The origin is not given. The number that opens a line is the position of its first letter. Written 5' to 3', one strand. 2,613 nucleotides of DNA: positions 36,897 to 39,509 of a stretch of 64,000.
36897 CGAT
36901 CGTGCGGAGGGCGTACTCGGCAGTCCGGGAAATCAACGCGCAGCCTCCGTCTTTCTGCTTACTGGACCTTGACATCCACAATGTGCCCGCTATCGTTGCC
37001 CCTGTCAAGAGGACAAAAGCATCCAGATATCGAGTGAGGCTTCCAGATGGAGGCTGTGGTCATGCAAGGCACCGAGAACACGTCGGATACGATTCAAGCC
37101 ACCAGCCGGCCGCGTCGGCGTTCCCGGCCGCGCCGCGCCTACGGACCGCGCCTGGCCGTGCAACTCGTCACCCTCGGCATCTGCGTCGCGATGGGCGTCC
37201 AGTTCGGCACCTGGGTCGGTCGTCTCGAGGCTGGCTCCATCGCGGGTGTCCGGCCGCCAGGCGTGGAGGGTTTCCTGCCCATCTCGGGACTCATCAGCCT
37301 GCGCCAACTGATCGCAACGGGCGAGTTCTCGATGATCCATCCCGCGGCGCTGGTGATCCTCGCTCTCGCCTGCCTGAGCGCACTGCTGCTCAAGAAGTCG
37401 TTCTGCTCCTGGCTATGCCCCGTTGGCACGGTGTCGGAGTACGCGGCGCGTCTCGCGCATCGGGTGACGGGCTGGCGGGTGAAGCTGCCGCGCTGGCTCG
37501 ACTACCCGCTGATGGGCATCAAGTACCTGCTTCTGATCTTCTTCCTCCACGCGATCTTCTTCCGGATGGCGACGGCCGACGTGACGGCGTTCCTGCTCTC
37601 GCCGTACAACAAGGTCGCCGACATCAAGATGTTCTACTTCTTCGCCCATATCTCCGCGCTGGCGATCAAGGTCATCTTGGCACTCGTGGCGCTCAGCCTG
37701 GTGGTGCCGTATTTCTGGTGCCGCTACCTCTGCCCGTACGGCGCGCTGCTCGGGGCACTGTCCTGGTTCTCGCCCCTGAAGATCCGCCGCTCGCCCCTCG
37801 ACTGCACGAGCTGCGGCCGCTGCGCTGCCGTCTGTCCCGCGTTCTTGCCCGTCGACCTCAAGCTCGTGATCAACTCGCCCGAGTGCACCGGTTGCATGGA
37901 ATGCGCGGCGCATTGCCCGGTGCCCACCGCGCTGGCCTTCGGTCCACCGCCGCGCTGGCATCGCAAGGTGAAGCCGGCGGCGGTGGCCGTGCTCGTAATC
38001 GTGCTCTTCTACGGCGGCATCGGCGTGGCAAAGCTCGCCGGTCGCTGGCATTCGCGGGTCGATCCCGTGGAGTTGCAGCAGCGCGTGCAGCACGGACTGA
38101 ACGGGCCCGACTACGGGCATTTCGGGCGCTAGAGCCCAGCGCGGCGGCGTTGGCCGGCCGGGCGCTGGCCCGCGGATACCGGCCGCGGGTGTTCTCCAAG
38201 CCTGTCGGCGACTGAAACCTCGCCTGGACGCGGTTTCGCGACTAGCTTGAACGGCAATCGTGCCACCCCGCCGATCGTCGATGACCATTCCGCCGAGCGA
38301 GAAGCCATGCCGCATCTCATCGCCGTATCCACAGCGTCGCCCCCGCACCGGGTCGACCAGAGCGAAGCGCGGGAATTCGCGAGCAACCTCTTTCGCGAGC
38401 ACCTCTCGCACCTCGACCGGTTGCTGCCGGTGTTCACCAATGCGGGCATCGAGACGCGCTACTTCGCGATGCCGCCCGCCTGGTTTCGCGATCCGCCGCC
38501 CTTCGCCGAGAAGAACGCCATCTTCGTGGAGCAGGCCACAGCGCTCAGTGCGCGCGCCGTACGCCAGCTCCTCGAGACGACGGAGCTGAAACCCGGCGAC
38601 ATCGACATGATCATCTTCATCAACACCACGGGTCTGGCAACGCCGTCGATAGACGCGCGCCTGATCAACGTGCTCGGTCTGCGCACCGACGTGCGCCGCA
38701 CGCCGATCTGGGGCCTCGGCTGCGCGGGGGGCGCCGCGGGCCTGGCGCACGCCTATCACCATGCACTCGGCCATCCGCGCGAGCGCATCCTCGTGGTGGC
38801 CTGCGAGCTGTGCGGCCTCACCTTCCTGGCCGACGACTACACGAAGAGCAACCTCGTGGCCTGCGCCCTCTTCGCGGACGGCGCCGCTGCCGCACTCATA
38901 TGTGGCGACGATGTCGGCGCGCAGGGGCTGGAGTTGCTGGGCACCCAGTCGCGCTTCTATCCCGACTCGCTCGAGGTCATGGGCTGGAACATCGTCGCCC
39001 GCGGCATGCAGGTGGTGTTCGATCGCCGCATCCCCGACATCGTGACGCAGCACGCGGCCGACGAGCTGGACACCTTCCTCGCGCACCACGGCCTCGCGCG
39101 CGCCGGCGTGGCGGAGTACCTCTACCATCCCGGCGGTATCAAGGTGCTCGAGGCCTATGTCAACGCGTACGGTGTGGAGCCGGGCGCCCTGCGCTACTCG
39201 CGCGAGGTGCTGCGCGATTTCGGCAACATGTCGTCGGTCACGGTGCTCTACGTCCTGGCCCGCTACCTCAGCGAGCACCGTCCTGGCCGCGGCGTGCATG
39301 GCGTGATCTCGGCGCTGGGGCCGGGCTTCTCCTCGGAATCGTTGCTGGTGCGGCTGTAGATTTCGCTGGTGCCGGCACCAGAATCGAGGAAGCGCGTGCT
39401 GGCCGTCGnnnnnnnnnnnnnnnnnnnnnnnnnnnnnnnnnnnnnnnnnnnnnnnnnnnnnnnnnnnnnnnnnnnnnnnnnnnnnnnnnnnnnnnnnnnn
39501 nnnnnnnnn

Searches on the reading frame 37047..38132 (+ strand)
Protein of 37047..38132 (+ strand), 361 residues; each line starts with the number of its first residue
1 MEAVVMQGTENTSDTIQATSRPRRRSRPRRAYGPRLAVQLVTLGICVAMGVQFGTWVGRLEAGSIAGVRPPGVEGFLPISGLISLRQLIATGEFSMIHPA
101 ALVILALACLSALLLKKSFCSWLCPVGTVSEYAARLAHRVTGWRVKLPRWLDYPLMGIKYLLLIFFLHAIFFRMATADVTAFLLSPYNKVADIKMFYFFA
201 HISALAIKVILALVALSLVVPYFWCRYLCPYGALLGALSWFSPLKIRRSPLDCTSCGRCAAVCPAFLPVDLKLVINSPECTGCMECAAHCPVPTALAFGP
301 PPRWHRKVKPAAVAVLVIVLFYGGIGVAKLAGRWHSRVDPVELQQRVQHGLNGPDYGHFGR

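Call 31: search_protein_families(library=pfam, proteins=[window:37047-38132:+], max_evalue=0.01)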
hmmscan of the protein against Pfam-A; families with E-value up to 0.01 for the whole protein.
window:37047-38132:+ (361 aa): 11 families
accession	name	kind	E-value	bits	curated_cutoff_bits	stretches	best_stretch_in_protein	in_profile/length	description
PF12801.12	Fer4_5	-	5.2e-18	65.2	22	2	98-141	2-45/48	4Fe-4S binding domain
PF13237.11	Fer4_10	-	1.3e-09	38.3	25.5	1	246-291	2-53/53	4Fe-4S dicluster domain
PF00037.32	Fer4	-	3.3e-08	33.5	21.1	2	250-264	5-19/24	4Fe-4S binding domain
PF12838.12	Fer4_7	-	1.1e-05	26.3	27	1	225-265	8-50/52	4Fe-4S dicluster domain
PF12837.12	Fer4_6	-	0.00012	22.3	25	1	250-265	6-21/24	4Fe-4S binding domain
PF13183.11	Fer4_8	-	0.00016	22.6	27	0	248-265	49-66/68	4Fe-4S dicluster domain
PF13187.11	Fer4_9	-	0.00028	21.3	27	1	252-292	1-49/52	4Fe-4S dicluster domain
PF12797.12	Fer4_2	-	0.0015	18.8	24.5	1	251-265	8-22/22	4Fe-4S binding domain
PF13534.11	Fer4_17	-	0.0016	19.3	22.2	0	251-265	44-58/61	4Fe-4S dicluster domain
PF25160.1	LdpA_Fe-S-bd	-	0.0069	16.6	27.6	0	225-265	9-40/49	LdpA Fe-S cluster-binding domain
PF12798.12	Fer4_3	-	0.0071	17.5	27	0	253-264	1-12/15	4Fe-4S binding domain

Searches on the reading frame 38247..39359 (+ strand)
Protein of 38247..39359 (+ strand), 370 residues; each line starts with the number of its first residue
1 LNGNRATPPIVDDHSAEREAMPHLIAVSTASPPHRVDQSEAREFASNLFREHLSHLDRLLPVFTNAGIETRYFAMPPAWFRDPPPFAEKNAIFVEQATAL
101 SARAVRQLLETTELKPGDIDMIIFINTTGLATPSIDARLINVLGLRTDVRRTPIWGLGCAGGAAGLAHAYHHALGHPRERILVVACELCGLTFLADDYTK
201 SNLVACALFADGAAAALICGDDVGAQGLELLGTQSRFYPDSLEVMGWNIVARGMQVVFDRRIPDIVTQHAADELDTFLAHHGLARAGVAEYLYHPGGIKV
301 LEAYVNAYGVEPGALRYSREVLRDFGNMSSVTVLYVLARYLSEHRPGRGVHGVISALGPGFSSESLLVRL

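Call 48: search_protein_families(library=pfam, proteins=[window:38247-39359:+], max_evalue=0.00001)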
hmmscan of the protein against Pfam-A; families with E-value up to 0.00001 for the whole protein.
window:38247-39359:+ (370 aa): 4 families
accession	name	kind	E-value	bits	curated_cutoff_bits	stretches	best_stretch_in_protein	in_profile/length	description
PF00195.25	Chal_sti_synt_N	-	4.8e-22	78.9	27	1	21-221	13-224/225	Chalcone and stilbene synthases, N-terminal domain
PF02797.21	Chal_sti_synt_C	-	1.2e-15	58.2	27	1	233-369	5-148/151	Chalcone and stilbene synthases, C-terminal domain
PF08392.18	FAE1_CUT1_RppA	-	1.3e-15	57.9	27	1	43-220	32-205/290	FAE1/Type III polyketide synthase-like protein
PF08541.16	ACP_syn_III_C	-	6.1e-08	33.2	26.6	1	278-369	1-89/90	3-Oxoacyl-[acyl-carrier-protein (ACP)] synthase III C terminal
